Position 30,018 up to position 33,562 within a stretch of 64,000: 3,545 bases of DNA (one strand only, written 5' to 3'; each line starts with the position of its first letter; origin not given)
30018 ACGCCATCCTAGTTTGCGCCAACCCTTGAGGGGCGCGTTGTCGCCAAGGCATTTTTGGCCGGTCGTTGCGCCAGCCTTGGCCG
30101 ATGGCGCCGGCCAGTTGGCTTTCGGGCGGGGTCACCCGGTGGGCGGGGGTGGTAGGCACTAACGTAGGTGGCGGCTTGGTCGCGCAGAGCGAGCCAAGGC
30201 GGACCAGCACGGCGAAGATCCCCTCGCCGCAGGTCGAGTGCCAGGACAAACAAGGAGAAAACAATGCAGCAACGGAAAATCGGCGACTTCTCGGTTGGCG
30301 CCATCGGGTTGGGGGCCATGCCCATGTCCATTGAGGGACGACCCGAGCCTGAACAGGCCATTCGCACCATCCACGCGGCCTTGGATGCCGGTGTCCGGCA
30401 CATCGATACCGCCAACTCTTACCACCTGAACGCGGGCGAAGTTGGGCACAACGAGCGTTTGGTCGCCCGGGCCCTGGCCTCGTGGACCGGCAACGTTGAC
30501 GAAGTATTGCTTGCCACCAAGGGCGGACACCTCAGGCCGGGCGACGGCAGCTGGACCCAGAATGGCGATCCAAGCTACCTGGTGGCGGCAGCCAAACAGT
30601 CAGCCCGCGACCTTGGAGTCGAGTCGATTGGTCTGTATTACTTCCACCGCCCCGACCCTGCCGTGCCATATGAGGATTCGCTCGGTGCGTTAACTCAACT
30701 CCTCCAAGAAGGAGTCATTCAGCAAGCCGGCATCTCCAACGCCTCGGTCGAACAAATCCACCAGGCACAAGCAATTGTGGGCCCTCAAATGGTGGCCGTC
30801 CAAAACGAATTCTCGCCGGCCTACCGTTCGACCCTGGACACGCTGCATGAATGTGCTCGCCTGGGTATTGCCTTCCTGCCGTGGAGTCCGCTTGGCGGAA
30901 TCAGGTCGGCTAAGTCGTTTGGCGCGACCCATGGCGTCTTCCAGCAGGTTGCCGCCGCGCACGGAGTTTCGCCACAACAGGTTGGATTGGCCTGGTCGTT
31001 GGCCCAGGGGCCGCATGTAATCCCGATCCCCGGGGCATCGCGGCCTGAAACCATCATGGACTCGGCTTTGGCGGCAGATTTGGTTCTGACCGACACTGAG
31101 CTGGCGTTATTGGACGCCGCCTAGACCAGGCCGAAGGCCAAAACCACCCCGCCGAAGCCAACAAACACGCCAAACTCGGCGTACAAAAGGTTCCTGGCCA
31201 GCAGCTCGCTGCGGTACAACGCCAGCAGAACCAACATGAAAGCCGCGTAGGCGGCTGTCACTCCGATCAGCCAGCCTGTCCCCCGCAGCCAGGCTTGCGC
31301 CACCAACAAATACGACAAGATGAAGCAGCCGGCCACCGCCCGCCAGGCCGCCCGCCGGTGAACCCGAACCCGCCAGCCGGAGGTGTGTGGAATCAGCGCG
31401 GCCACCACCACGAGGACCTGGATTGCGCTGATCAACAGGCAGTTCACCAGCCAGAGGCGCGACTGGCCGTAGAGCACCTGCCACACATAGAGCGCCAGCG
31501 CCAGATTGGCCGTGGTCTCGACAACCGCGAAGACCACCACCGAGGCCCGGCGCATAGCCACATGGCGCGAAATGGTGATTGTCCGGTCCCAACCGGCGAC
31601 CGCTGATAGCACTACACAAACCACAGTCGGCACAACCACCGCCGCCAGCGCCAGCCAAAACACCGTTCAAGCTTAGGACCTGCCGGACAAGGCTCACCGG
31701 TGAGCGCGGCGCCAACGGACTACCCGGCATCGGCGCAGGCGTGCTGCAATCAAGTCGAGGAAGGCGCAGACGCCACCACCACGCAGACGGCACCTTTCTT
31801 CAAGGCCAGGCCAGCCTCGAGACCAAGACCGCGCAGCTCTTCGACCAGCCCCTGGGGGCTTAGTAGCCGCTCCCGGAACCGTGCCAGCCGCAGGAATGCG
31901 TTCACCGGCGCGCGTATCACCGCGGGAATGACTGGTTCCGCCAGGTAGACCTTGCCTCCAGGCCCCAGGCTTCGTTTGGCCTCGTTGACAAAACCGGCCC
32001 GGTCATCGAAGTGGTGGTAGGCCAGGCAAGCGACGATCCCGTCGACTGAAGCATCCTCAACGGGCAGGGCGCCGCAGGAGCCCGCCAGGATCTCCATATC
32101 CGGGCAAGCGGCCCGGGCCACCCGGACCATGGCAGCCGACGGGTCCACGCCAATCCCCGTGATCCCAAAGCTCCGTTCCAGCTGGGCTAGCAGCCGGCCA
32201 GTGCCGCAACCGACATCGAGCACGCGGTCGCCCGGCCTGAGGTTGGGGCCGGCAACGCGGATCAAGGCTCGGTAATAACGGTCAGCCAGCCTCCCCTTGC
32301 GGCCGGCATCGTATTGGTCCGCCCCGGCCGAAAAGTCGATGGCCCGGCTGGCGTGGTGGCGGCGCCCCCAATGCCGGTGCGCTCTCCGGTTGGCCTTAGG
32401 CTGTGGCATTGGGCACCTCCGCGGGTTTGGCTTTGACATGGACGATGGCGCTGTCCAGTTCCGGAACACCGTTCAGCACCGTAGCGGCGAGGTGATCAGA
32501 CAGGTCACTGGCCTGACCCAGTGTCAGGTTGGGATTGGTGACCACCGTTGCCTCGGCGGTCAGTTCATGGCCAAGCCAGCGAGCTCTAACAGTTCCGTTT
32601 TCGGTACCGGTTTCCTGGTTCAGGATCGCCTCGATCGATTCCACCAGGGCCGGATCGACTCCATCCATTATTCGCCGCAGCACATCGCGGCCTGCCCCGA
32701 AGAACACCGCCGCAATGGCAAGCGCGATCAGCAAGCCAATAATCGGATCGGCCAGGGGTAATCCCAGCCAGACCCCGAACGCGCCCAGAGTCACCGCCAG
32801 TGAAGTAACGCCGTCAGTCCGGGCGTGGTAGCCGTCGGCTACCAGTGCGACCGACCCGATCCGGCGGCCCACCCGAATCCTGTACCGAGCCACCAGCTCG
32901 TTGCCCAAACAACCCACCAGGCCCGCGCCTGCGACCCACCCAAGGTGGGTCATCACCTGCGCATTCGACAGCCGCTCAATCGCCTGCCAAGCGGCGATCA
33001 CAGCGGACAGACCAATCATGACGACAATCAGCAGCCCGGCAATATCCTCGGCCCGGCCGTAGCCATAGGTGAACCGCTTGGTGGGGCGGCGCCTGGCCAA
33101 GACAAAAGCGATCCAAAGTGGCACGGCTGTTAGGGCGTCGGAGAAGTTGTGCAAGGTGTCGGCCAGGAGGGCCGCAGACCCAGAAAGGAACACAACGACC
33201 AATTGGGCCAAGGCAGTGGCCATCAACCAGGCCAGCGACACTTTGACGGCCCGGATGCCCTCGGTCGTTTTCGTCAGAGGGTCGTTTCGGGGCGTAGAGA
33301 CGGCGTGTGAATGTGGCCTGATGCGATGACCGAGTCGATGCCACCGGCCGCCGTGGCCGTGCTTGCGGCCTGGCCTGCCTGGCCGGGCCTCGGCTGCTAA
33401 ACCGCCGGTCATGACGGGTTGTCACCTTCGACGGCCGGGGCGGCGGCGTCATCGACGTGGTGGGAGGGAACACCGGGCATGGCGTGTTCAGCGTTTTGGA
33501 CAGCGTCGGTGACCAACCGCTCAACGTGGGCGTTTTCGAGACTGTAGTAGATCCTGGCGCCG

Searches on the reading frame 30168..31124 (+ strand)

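Call 15: search_protein_families(library=pfam, proteins=[window:30168-31124:+], max_evalue=0.001)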
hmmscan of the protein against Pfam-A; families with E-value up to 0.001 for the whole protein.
window:30168-31124:+ (318 aa): 1 family
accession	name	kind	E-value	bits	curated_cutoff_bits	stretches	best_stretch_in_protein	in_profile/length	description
PF00248.27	Aldo_ket_red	-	3.1e-59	200.9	24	1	46-317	2-288/291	Aldo/keto reductase family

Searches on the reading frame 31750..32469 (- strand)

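Call 15: search_protein_families(library=pfam, proteins=[window:31750-32469:-], max_evalue=0.001)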
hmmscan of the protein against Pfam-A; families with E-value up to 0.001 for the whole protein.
window:31750-32469:- (239 aa): 10 families
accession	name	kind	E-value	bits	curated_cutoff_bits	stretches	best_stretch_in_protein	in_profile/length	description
PF08241.18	Methyltransf_11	-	2.1e-21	76.8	21.2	1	84-175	1-94/95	Methyltransferase domain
PF13649.12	Methyltransf_25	-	6.3e-20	72.1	27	1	83-172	1-97/97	Methyltransferase domain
PF13489.12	Methyltransf_23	-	5e-16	59.3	27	1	63-217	6-159/164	Methyltransferase domain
PF08242.18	Methyltransf_12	-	3.2e-13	50.7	30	1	84-173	1-97/98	Methyltransferase domain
PF13847.12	Methyltransf_31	-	7.2e-13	48.9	27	1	78-180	2-113/145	Methyltransferase domain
PF01209.24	Ubie_methyltran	-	3.2e-09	36.9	20.1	1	76-178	44-153/233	ubiE/COQ5 methyltransferase family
PF05148.21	Methyltransf_8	-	1.1e-06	29.1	27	1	83-178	76-158/219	Hypothetical methyltransferase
PF07021.18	MetW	-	1.3e-06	28.6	21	1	77-116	11-50/193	Methionine biosynthesis protein MetW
PF02353.26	CMAS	-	5.7e-06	26.3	27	1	76-176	59-164/273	Mycolic acid cyclopropane synthetase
PF01135.25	PCMT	-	0.00053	20.3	20.3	1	77-120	71-116/210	Protein-L-isoaspartate(D-aspartate) O-methyltransferase (PCMT)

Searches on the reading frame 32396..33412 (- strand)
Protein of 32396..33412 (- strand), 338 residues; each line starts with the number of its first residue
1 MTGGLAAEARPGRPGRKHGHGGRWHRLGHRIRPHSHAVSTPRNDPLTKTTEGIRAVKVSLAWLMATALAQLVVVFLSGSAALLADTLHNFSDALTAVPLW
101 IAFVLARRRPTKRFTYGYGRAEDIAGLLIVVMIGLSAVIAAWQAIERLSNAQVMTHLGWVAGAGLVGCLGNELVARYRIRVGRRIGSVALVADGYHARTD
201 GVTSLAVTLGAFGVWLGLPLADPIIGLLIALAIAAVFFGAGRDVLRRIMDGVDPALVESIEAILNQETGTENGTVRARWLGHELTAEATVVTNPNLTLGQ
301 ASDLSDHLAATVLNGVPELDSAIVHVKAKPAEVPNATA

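Call 15: search_protein_families(library=pfam, proteins=[window:32396-33412:-], max_evalue=0.001)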
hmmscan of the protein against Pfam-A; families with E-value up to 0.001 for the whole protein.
window:32396-33412:- (338 aa): 1 family
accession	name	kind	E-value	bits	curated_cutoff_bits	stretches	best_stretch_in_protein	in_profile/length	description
PF01545.26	Cation_efflux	-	2.4e-43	148.6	26.6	1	57-249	2-198/198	Cation efflux family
